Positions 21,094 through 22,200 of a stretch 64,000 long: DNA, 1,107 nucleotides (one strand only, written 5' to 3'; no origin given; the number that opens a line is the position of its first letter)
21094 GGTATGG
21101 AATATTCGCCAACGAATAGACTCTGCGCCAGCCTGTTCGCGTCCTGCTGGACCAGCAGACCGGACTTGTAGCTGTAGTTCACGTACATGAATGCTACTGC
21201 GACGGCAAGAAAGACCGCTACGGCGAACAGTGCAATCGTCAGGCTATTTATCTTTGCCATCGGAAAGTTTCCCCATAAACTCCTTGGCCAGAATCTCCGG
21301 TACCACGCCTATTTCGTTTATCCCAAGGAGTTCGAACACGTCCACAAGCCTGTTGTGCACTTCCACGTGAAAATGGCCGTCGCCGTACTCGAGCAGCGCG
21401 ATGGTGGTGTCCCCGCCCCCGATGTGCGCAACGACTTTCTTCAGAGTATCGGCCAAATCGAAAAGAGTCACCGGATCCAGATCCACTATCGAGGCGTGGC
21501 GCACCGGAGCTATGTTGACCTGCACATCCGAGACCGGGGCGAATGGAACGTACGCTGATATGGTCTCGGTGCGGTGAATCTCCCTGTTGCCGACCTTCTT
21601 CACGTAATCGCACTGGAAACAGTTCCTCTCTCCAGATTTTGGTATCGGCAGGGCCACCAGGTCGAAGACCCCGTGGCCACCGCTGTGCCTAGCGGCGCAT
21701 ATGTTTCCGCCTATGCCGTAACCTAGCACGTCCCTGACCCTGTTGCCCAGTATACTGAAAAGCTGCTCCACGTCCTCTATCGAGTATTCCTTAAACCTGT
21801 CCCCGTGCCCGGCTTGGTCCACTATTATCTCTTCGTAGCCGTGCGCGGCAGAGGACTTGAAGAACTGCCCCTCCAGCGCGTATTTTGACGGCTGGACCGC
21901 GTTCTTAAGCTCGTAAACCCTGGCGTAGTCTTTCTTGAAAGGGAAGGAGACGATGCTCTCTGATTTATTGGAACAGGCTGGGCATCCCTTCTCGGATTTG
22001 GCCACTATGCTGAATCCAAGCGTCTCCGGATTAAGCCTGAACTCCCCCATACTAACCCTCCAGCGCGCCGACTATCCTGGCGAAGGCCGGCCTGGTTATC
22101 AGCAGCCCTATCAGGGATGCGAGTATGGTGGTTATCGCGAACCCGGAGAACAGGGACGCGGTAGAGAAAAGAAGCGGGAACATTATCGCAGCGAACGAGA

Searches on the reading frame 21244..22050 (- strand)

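Call 35: search_protein_families(library=pfam, proteins=[window:21244-22050:-], max_evalue=0.05)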
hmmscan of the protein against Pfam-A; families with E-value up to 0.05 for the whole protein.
window:21244-22050:- (268 aa): 1 family
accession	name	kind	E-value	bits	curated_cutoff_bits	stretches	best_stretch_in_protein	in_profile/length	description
PF12697.13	Abhydrolase_6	-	0.014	16.5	26.3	1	65-123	21-84/217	Alpha/beta hydrolase family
